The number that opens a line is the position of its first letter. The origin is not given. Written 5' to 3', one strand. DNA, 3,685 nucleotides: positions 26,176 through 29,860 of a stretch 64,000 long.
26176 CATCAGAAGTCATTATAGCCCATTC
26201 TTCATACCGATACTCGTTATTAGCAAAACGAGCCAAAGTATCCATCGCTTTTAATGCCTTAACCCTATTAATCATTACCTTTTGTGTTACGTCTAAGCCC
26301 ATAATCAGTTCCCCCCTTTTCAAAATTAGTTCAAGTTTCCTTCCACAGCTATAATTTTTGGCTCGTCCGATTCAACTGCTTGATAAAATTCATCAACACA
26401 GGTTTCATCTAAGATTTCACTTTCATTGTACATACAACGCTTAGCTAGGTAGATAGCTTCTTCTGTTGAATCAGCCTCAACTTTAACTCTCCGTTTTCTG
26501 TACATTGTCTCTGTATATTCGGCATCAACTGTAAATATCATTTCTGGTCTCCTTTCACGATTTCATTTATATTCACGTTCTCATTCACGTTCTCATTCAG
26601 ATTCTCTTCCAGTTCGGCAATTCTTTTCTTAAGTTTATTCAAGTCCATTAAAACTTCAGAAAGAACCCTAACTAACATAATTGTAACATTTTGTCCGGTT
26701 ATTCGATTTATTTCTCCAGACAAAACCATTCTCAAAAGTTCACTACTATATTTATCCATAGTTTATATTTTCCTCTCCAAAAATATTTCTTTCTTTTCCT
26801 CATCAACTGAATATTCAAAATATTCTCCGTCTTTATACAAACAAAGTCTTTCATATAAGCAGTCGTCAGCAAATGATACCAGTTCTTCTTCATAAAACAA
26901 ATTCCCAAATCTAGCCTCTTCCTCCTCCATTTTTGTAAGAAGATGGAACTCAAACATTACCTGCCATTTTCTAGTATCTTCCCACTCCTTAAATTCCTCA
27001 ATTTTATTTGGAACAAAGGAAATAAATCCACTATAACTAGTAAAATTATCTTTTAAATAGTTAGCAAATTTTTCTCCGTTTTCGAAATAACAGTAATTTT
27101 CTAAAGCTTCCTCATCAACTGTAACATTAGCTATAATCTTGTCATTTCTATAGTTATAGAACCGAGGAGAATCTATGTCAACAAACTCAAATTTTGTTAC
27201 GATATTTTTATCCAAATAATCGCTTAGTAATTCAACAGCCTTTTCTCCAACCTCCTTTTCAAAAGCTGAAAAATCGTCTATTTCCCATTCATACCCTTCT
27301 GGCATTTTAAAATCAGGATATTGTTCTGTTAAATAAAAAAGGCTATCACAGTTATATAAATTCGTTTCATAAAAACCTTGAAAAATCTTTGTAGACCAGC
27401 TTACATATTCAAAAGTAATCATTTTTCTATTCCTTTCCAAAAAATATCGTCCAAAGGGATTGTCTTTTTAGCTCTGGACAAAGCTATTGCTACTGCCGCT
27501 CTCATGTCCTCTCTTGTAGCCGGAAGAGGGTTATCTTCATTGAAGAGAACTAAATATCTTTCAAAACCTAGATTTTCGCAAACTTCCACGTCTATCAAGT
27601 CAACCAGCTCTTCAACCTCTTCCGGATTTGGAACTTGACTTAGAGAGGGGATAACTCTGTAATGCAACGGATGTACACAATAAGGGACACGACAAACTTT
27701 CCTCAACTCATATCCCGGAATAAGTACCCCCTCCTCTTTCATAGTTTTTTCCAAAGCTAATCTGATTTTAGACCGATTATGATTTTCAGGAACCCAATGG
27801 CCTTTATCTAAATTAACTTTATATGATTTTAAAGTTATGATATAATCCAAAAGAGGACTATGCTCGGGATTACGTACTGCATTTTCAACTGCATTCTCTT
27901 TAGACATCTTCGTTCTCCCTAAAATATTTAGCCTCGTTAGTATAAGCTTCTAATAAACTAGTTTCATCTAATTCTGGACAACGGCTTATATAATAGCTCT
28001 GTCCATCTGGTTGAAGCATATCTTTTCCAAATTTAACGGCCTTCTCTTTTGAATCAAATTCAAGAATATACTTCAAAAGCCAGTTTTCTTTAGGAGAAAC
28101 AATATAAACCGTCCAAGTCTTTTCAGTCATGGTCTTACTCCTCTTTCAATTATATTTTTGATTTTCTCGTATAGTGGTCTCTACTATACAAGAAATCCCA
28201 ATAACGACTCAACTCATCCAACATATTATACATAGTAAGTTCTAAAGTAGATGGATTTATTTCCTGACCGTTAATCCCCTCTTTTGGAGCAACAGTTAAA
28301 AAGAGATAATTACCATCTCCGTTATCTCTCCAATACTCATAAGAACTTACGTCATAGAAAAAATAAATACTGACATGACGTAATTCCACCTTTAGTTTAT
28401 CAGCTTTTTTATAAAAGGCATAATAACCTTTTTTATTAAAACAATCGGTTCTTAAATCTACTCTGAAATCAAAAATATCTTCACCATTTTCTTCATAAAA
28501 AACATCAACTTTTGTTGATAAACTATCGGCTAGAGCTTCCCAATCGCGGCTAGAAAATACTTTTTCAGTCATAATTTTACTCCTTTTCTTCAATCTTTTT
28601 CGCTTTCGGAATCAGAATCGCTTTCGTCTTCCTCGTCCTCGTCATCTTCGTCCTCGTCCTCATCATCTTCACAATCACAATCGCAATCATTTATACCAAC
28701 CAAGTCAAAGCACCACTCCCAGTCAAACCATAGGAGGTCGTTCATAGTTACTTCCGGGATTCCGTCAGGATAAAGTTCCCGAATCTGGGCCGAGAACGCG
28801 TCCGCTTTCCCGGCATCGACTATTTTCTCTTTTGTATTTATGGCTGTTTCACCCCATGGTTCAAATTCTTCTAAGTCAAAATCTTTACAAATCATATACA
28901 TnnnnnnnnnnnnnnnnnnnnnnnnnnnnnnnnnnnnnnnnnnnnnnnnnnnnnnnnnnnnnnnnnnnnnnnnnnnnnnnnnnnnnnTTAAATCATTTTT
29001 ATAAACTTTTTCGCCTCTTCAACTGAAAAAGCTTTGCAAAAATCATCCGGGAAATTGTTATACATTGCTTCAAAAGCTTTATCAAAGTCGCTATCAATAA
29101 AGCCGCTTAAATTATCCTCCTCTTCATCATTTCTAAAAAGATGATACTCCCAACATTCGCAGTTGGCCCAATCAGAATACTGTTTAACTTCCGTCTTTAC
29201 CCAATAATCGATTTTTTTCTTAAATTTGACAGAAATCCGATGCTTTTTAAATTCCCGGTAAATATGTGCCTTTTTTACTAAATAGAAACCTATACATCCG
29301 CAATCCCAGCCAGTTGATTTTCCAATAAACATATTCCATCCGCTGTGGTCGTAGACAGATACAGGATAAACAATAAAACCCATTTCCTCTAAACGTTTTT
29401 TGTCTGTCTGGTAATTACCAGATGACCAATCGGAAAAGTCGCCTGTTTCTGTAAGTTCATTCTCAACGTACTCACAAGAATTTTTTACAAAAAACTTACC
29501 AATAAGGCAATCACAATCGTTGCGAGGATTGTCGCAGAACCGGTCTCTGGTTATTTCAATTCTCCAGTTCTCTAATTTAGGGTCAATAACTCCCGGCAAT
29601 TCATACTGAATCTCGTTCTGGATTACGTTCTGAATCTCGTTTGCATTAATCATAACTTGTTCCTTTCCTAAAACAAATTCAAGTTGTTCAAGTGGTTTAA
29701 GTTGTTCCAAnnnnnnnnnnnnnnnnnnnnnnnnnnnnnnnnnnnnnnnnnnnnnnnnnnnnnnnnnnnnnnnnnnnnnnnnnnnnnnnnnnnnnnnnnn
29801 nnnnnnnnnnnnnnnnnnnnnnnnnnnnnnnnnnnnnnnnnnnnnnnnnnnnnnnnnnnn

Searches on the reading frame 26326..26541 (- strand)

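Call 76: search_protein_families(library=pfam, proteins=[window:26326-26541:-], max_evalue=0.01)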
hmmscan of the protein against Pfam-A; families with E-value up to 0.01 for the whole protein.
window:26326-26541:- (71 aa): 2 families
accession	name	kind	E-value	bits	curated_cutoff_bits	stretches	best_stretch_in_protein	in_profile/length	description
PF14207.11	DpnD-PcfM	-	2.6e-05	24.6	25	1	10-44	6-38/46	DpnD/PcfM-like protein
PF18148.6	RGS_DHEX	-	0.0031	18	22.5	1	20-50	8-37/100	Regulator of G-protein signalling DHEX domain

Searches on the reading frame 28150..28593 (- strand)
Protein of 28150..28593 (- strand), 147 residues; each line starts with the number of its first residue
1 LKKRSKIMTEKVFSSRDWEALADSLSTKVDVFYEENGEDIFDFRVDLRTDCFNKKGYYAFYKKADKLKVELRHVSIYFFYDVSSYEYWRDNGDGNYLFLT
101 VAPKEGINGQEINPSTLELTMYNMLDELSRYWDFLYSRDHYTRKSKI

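Call 12: search_protein_families(library=pfam, proteins=[window:28150-28593:-], max_evalue=0.01)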
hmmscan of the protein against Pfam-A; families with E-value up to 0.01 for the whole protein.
window:28150-28593:- (147 aa): 1 family
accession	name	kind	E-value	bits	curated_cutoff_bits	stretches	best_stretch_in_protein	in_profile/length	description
PF03370.18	CBM_21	-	0.003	18.2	28.9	1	16-97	43-111/113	Carbohydrate/starch-binding module (family 21)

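Call 70: search_protein_families(library=phrogs, proteins=[window:28150-28593:-], max_evalue=0.001)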
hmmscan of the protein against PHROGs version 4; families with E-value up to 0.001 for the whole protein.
window:28150-28593:- (147 aa): 0 families

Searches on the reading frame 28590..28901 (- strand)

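Call 12: search_protein_families(library=pfam, proteins=[window:28590-28901:-], max_evalue=0.01)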
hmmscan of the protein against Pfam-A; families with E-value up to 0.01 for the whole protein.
window:28590-28901:- (103 aa): 0 families

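Call 70: search_protein_families(library=phrogs, proteins=[window:28590-28901:-], max_evalue=0.001)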
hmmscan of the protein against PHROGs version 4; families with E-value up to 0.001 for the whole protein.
window:28590-28901:- (103 aa): 1 family
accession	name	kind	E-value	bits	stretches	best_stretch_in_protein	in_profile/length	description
phrog_5149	-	unknown function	2.1e-09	38.7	1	1-92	4-86/164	-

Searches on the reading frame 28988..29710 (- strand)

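Call 12: search_protein_families(library=pfam, proteins=[window:28988-29710:-], max_evalue=0.01)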
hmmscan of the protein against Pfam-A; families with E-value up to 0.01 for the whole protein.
window:28988-29710:- (240 aa): 0 families

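Call 70: search_protein_families(library=phrogs, proteins=[window:28988-29710:-], max_evalue=0.001)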
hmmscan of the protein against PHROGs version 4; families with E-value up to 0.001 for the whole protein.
window:28988-29710:- (240 aa): 1 family
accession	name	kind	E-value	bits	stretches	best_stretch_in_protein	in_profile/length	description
phrog_6186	-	unknown function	8.2e-05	23.7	1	88-208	67-188/220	-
